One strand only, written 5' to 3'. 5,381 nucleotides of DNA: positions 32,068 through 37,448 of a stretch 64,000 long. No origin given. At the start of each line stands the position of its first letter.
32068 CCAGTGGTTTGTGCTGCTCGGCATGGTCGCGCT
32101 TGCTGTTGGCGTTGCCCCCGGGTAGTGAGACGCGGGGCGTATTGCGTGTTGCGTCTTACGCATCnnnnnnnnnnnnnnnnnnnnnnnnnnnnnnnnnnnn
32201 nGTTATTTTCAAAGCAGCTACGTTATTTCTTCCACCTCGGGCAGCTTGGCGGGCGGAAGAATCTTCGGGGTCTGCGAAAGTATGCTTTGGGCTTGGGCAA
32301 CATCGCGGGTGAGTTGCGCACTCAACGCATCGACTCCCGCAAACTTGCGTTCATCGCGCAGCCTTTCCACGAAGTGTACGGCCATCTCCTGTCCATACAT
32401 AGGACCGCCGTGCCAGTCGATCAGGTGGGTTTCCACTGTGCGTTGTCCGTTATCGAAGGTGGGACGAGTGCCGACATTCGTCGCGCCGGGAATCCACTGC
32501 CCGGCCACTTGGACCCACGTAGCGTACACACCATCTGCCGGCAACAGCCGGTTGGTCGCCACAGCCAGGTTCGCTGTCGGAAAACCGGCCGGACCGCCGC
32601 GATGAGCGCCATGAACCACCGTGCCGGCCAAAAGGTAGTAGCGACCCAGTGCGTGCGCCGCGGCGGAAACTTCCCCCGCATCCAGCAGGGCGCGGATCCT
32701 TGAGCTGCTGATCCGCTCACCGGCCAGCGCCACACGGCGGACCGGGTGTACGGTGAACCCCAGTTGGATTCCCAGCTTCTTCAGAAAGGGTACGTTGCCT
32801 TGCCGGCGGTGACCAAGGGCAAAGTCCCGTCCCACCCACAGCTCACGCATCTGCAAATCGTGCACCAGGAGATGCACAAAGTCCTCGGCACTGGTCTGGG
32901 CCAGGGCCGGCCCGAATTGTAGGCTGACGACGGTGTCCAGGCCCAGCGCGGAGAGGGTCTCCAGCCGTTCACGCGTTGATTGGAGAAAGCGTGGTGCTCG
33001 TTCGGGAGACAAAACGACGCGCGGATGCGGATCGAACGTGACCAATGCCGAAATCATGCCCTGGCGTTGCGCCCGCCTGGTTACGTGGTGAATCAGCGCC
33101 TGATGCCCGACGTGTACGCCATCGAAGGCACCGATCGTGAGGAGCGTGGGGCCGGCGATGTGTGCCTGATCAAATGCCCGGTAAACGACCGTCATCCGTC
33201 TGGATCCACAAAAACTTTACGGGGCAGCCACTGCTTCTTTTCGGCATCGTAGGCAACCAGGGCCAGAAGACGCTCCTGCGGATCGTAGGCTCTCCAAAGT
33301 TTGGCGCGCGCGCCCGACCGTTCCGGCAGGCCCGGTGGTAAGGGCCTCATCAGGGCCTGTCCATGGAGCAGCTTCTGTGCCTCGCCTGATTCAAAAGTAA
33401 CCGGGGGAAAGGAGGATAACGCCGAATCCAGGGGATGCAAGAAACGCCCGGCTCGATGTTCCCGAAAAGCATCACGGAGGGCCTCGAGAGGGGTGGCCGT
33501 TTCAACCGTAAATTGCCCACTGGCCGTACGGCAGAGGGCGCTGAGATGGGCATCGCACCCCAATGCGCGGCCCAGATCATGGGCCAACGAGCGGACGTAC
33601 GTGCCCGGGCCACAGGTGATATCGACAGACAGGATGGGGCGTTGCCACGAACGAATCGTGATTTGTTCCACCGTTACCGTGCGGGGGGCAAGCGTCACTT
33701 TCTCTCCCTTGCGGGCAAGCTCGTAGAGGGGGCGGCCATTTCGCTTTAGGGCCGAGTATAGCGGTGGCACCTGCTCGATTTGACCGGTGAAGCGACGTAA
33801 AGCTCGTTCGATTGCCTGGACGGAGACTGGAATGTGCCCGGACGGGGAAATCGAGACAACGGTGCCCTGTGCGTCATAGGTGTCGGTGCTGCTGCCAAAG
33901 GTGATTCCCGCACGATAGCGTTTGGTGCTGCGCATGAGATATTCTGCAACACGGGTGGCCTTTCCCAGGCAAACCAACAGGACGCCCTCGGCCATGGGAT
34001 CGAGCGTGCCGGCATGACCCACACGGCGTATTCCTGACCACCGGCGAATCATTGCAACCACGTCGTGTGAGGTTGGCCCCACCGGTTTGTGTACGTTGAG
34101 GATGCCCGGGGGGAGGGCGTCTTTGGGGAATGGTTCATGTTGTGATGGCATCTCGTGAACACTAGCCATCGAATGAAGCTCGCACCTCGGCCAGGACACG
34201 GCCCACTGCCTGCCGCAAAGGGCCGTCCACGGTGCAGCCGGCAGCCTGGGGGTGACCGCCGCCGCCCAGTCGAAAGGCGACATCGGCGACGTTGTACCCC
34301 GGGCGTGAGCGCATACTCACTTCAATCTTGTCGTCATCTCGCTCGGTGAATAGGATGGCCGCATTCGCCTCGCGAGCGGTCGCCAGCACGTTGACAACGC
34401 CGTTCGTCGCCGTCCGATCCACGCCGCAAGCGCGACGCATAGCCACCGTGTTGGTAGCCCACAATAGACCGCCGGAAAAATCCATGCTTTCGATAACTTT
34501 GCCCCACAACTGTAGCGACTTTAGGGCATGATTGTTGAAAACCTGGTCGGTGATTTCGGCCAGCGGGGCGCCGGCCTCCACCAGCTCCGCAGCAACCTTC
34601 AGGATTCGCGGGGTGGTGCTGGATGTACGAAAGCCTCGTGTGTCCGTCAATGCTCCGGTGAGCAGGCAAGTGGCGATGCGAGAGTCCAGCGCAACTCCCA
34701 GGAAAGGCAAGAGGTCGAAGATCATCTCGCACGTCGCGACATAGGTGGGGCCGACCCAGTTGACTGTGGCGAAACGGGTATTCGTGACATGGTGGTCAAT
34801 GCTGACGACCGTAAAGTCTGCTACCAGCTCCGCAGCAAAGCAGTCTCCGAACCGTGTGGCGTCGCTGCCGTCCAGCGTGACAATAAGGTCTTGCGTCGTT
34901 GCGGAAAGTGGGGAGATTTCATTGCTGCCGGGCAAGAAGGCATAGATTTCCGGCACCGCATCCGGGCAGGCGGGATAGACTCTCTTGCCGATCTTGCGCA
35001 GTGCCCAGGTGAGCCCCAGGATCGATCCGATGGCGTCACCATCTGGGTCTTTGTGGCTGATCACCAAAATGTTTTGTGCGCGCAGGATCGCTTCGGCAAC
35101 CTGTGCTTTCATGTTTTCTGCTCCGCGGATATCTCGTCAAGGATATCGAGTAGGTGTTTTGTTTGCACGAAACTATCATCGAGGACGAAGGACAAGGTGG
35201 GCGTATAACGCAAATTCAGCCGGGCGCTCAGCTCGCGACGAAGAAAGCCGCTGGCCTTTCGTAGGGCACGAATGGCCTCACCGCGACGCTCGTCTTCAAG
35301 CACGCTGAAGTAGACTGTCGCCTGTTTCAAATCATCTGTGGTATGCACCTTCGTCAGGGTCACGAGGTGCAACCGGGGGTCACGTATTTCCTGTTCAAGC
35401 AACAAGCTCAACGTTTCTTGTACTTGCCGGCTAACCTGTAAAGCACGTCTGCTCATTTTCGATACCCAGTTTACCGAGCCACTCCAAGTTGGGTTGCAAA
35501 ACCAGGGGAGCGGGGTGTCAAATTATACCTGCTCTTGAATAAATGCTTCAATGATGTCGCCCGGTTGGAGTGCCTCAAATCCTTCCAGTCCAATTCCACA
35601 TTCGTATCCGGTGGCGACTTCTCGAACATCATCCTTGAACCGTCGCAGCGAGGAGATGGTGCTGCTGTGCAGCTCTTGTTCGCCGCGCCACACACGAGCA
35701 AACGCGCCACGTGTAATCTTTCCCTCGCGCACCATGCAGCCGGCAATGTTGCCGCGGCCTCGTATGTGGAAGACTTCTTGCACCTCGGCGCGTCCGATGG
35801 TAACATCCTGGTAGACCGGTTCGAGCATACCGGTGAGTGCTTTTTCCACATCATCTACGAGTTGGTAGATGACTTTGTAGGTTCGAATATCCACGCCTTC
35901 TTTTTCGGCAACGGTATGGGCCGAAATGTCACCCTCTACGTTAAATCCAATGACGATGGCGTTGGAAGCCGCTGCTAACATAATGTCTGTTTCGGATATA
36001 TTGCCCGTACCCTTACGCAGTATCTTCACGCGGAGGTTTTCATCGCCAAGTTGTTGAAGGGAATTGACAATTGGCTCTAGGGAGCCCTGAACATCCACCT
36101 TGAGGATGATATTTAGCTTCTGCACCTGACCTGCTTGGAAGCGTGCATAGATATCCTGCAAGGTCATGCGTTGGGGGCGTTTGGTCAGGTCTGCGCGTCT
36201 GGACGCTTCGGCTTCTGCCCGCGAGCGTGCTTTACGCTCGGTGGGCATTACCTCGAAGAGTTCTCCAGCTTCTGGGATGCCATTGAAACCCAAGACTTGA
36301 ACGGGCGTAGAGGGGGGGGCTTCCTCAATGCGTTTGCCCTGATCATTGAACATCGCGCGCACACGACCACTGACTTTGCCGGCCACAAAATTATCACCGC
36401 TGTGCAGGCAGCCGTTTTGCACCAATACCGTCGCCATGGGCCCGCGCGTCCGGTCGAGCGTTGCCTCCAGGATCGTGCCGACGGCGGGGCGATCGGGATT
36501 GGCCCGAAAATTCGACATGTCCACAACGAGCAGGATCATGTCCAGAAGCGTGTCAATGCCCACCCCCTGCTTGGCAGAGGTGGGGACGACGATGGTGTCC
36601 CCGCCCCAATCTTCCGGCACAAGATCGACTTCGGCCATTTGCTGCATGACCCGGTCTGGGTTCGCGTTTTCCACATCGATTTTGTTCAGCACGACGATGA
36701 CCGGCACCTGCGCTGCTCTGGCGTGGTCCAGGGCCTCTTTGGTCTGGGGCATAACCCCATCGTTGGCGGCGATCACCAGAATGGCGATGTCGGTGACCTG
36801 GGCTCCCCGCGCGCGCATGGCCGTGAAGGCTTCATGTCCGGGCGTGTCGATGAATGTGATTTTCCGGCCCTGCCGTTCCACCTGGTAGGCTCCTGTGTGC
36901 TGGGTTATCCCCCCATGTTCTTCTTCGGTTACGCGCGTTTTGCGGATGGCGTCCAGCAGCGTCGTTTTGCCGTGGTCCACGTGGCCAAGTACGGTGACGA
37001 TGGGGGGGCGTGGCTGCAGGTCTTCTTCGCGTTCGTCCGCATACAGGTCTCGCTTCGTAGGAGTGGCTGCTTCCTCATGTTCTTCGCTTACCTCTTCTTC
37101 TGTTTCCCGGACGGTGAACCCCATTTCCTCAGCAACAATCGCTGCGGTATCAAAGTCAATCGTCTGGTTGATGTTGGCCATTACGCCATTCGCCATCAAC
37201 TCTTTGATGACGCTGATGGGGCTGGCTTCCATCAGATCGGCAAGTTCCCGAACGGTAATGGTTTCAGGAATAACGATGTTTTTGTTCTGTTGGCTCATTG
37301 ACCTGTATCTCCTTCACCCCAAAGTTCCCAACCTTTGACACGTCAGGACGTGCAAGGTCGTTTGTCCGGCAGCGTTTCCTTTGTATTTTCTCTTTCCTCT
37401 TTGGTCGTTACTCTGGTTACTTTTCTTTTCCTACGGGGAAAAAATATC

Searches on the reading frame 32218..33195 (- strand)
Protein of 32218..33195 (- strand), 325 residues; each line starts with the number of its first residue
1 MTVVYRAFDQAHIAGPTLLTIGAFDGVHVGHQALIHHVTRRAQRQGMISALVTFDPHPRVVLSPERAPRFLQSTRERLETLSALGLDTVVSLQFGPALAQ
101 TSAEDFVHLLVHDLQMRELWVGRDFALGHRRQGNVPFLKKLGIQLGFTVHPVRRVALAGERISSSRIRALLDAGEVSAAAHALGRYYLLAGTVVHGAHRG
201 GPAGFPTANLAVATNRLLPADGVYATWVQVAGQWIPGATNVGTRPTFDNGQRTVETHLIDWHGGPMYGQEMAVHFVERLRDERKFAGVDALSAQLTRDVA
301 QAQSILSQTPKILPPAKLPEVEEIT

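Call 26: search_protein_families(library=ncbifam, proteins=[window:32218-33195:-], max_evalue=0.00001)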
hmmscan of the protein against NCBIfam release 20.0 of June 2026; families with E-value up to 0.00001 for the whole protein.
window:32218-33195:- (325 aa): 9 families
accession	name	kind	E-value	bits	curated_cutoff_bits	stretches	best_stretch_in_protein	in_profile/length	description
NF004160.0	PRK05627.1-3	equivalog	1.9e-97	325.8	295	1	13-309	13-322/325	bifunctional riboflavin kinase/FAD synthetase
NF004159.0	PRK05627.1-2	equivalog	1.5e-94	316.7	306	1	3-309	3-310/326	bifunctional riboflavin kinase/FAD synthetase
NF004163.0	PRK05627.1-6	equivalog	2.9e-77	259.8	315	1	17-309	18-310/313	bifunctional riboflavin kinase/FAD synthetase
NF004162.0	PRK05627.1-5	equivalog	3.6e-76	256.5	241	1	17-307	15-300/304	bifunctional riboflavin kinase/FAD synthetase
TIGR00083.1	ribF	equivalog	1.8e-74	250.8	184.35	1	19-306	2-289/290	riboflavin biosynthesis protein RibF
NF004161.0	PRK05627.1-4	equivalog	1.4e-68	231.3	461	1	15-310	18-315/324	bifunctional riboflavin kinase/FAD synthetase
NF004158.0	PRK05627.1-1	equivalog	9.4e-56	189.4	396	1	14-302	15-300/304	bifunctional riboflavin kinase/FAD synthetase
NF045965.1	RibF_rel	equivalog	2.1e-23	83.2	200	1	10-280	8-256/279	FAD synthase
NF005518.0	PRK07143.1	equivalog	4.3e-22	78.9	232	1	3-194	3-184/281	hypothetical protein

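Call 27: search_protein_families(library=pfam, proteins=[window:32218-33195:-], max_evalue=0.00001)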
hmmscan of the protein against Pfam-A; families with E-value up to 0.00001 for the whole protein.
window:32218-33195:- (325 aa): 2 families
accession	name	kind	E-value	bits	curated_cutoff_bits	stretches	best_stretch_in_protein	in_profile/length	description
PF06574.18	FAD_syn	-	9.2e-45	152.7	27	1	15-166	6-158/158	FAD synthetase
PF01687.23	Flavokinase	-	8.3e-43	146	19.6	1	183-306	1-124/124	Riboflavin kinase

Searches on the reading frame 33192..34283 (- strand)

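Call 26: search_protein_families(library=ncbifam, proteins=[window:33192-34283:-], max_evalue=0.00001)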
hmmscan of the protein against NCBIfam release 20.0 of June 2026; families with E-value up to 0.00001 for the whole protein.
window:33192-34283:- (363 aa): 3 families
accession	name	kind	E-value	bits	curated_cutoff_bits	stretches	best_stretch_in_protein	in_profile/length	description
TIGR00431.1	TruB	equivalog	5.8e-72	241.8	151.45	1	60-269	3-210/210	tRNA pseudouridine(55) synthase TruB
NF003280.0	PRK04270.1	equivalog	2.9e-43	147.9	242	1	53-313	25-255/323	RNA-guided pseudouridylation complex pseudouridine synthase subunit Cbf5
TIGR00425.1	CBF5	equivalog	2.5e-35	122.2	238.15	1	58-313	33-258/322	RNA-guided pseudouridylation complex pseudouridine synthase subunit Cbf5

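Call 27: search_protein_families(library=pfam, proteins=[window:33192-34283:-], max_evalue=0.00001)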
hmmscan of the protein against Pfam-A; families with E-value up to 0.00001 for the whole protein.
window:33192-34283:- (363 aa): 2 families
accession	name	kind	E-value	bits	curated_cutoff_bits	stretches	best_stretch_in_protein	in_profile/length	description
PF01509.24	TruB_N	-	4e-52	177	27.3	1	80-230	1-149/149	TruB family pseudouridylate synthase (N terminal domain)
PF16198.10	TruB_C_2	-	8e-13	48.8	29.3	1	231-289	1-65/66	tRNA pseudouridylate synthase B C-terminal domain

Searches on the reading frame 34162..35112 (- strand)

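Call 26: search_protein_families(library=ncbifam, proteins=[window:34162-35112:-], max_evalue=0.00001)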
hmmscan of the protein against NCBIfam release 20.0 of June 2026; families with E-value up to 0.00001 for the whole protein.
window:34162-35112:- (316 aa): 8 families
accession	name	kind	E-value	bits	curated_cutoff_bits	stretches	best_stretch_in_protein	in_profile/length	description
NF053633.1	OlncasPapPhNrnA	equivalog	2.1e-33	115.6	350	1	3-308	7-309/317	bifunctional oligoribonuclease/PAP phosphatase NrnA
NF011110.0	PRK14538.1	equivalog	1.7e-10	39.7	707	1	99-297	469-664/838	putative bifunctional signaling protein/50S ribosomal protein L9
NF003877.0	PRK05427.1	equivalog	1.3e-08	34.6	283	1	13-179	2-170/308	manganese-dependent inorganic pyrophosphatase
TIGR00644.1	recJ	equivalog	2e-08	33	396.9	0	5-117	47-153/546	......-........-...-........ exonuclease RecJ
NF011442.0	PRK14869.1-4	equivalog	4.3e-07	28.7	400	0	105-179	331-407/543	putative manganese-dependent inorganic diphosphatase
NF011449.0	PRK14869.2-5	equivalog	1.8e-06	27.3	411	0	126-194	256-325/451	putative manganese-dependent inorganic diphosphatase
NF011445.0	PRK14869.2-1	equivalog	8.1e-06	24.5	483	0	105-192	333-418/548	putative manganese-dependent inorganic diphosphatase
NF041569.1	A-tRNAntase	equivalog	8.9e-06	24.2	1440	0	123-303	115-294/880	A-adding tRNA nucleotidyltransferase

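Call 27: search_protein_families(library=pfam, proteins=[window:34162-35112:-], max_evalue=0.00001)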
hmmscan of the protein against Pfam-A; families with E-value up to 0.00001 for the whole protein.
window:34162-35112:- (316 aa): 2 families
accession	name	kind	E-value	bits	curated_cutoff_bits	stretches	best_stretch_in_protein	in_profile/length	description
PF01368.27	DHH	-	1.3e-17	64.6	28.1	1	14-153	1-124/125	DHH family, N-terminal domain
PF02272.25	DHHA1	-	3.8e-13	50.2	25.9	1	230-310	12-96/102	DHHA1 domain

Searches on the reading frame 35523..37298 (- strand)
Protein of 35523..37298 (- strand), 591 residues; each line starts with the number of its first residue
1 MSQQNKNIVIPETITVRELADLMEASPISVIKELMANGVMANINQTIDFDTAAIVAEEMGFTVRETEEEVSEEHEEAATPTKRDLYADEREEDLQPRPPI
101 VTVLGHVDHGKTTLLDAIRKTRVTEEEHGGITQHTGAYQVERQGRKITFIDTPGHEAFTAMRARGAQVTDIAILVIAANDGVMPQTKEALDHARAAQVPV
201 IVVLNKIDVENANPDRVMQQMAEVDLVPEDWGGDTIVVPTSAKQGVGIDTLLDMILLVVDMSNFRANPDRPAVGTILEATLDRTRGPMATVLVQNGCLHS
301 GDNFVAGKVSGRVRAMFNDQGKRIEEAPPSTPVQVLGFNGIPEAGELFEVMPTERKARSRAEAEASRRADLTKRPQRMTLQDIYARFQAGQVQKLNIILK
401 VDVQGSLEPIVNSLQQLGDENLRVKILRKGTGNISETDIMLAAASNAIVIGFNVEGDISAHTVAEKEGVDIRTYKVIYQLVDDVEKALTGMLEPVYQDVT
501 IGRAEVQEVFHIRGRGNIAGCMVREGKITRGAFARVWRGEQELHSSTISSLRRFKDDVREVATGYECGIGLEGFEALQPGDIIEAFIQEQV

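Call 26: search_protein_families(library=ncbifam, proteins=[window:35523-37298:-], max_evalue=0.00001)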
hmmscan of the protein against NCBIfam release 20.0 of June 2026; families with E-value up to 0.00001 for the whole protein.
window:35523-37298:- (591 aa): 43 families (the best 25 are shown)
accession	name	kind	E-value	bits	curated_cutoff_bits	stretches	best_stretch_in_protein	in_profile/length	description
TIGR00487.1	IF-2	equivalog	1.7e-235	783.2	424.4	1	4-589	2-580/587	translation initiation factor IF-2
NF003078.0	PRK04004.1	equivalog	1.8e-59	201.9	468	2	93-209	6-140/598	translation initiation factor IF-2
TIGR00491.2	aIF-2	equivalog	1.3e-48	165.8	554.75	2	97-209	3-133/591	translation initiation factor IF-2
NF011418.0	PRK14845.1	equivalog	3.2e-45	154.3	756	2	112-209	475-590/1049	translation initiation factor IF-2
TIGR00231.1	small_GTP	domain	5.6e-36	123.8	42.5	1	101-255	6-162/164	GTP-binding protein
TIGR00475.1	selB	equivalog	1e-29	103.7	242.25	1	100-305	2-210/581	selenocysteine-specific translation elongation factor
TIGR03680.1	eif2g_arch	equivalog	7.9e-24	84.6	514.5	1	141-261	77-198/407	translation initiation factor IF-2 subunit gamma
NF003077.0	PRK04000.1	equivalog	3.4e-23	82.5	315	1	142-261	82-202/412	translation initiation factor IF-2 subunit gamma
NF000766.0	PRK00049.1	subfamily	5.6e-23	81.4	449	1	101-273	15-210/396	elongation factor Tu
NF009373.0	PRK12736.1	subfamily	6.4e-23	81.1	452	1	102-302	16-241/394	elongation factor Tu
NF009372.0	PRK12735.1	subfamily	9.5e-23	80.6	479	1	101-303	15-244/396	elongation factor Tu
TIGR01393.1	lepA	equivalog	4.1e-22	78.3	533.9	1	102-304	7-222/595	translation elongation factor 4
TIGR01394.1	TypA_BipA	equivalog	2.3e-21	75.7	757.3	1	101-308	4-237/594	translational GTPase TypA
NF009381.0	PRK12740.1-5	subfamily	2.6e-21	75.7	583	1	100-223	35-152/692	elongation factor G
TIGR00485.1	EF-Tu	equivalog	6.6e-21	74.5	522.4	1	101-302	15-241/394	elongation factor Tu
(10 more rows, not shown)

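Call 27: search_protein_families(library=pfam, proteins=[window:35523-37298:-], max_evalue=0.00001)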
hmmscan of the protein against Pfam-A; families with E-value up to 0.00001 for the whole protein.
window:35523-37298:- (591 aa): 9 families
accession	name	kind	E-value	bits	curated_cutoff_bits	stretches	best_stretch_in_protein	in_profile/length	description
PF00009.33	GTP_EFTU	-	6e-41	140.5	26.5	1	100-257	5-184/188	Elongation factor Tu GTP binding domain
PF11987.13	IF-2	-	9.3e-39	132.4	27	1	373-485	5-117/117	Translation-initiation factor 2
PF22042.2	EF-G_D2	-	6.5e-29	100.3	27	1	271-350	1-83/84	Elongation factor G domain 2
PF04760.21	IF2_N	-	5.3e-14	52.2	25.3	1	11-61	1-52/53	Translation initiation factor IF-2, N-terminal region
PF01926.29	MMR_HSR1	-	9.8e-14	51.9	21.9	1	101-206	2-113/113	50S ribosome-binding GTPase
PF00025.27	Arf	-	6.2e-08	32.7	22.3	1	103-255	19-170/174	ADP-ribosylation factor family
PF00071.28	Ras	-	1.2e-07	31.8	21.6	1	102-255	3-156/162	Ras family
PF03144.31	GTP_EFTU_D2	-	2.4e-07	31.5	30.3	0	516-583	1-72/73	Elongation factor Tu domain 2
PF02421.24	FeoB_N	-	4.5e-06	26.7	27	0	101-254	3-155/156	Ferrous iron transport protein B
